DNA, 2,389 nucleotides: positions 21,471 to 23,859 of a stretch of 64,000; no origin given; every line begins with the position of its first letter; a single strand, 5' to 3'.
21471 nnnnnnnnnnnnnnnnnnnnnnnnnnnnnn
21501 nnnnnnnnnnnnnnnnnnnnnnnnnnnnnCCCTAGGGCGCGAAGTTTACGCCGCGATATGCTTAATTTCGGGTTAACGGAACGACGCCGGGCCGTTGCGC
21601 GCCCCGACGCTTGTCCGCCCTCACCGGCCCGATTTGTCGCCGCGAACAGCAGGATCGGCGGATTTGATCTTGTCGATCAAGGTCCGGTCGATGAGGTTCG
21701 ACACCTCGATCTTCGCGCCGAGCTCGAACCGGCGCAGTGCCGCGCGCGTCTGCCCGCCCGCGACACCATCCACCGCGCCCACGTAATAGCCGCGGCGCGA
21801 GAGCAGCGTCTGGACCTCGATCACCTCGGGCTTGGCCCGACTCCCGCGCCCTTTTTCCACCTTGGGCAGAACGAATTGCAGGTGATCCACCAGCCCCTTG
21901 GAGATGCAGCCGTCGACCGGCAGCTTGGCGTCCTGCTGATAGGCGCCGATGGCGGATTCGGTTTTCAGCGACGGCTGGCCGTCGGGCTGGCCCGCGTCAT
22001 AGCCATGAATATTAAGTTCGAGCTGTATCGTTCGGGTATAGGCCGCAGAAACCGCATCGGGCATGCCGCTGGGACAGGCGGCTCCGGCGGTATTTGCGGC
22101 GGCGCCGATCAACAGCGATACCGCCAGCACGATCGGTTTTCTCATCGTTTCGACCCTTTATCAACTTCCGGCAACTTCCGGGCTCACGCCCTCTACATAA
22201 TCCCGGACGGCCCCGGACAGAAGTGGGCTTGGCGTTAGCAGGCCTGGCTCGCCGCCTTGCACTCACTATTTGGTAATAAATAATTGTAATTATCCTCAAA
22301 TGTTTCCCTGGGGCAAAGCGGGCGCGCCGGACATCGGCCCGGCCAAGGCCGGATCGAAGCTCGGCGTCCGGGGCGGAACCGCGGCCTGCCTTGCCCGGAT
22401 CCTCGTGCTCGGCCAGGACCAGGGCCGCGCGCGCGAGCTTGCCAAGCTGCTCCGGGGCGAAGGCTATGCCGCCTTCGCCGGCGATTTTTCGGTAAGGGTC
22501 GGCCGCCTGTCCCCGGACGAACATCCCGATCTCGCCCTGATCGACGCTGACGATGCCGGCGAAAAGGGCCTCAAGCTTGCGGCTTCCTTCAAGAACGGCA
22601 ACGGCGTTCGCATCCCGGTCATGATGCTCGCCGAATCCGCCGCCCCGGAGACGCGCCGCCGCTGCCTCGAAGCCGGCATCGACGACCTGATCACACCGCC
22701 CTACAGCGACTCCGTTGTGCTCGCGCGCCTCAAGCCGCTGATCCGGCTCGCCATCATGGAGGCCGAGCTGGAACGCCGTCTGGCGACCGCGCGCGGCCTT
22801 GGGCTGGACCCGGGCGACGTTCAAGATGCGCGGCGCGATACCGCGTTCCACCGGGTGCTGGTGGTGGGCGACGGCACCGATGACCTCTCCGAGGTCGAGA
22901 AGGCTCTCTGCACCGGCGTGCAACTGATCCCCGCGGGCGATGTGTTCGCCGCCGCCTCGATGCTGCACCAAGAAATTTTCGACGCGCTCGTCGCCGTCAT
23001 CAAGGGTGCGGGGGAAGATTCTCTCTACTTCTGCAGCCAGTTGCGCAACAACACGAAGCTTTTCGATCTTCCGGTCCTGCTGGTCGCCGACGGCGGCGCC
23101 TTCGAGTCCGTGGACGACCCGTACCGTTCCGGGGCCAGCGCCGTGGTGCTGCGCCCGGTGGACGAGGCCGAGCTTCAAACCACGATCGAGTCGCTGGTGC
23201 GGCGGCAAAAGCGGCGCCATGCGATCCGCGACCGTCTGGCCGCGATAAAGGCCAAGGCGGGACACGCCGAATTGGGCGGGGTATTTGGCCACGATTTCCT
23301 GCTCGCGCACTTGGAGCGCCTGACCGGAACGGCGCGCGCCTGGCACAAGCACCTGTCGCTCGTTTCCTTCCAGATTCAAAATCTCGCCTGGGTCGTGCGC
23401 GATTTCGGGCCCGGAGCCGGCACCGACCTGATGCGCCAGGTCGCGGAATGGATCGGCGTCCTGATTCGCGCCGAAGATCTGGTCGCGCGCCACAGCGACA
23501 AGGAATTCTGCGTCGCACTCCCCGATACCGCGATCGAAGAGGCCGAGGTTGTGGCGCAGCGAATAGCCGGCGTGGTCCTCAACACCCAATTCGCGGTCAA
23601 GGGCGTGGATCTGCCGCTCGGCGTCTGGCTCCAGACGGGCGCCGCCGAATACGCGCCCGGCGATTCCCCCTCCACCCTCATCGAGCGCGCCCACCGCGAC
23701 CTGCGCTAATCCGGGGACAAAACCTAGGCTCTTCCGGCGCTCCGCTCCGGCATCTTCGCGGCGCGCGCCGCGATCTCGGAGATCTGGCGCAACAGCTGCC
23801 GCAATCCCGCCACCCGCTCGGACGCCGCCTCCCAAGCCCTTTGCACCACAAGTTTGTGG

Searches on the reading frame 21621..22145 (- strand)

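Call 54: search_protein_families(library=pfam, proteins=[window:21621-22145:-], max_evalue=0.00001)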
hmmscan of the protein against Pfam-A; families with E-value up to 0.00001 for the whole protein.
window:21621-22145:- (174 aa): 2 families
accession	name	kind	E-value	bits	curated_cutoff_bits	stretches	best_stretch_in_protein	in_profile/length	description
PF01471.23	PG_binding_1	-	3e-21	75.8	23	2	38-81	6-49/57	Putative peptidoglycan binding domain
PF08823.16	PG_binding_2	-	9.9e-06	26.2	21.1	0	105-140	15-50/74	Putative peptidoglycan binding domain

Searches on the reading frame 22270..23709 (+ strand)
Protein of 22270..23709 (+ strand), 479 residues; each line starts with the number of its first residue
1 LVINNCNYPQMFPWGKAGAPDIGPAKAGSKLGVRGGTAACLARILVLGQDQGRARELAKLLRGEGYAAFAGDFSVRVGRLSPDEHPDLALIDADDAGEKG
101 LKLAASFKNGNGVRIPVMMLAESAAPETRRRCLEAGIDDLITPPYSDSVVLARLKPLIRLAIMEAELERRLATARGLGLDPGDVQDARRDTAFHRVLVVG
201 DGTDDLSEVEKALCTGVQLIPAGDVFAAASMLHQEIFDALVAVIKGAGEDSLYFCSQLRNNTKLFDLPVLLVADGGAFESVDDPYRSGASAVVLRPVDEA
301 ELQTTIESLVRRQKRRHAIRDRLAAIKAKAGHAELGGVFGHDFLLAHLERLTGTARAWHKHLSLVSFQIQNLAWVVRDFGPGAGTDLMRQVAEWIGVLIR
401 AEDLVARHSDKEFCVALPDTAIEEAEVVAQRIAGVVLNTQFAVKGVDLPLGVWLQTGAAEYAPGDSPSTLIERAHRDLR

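Call 54: search_protein_families(library=pfam, proteins=[window:22270-23709:+], max_evalue=0.00001)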
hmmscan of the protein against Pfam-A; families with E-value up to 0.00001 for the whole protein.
window:22270-23709:+ (479 aa): 2 families
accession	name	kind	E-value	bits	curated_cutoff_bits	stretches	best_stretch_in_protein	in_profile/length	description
PF00990.26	GGDEF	-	5.2e-15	56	23.8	1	335-478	6-151/161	Diguanylate cyclase, GGDEF domain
PF00072.30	Response_reg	-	3.8e-10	40.4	30.2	1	45-154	2-110/111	Response regulator receiver domain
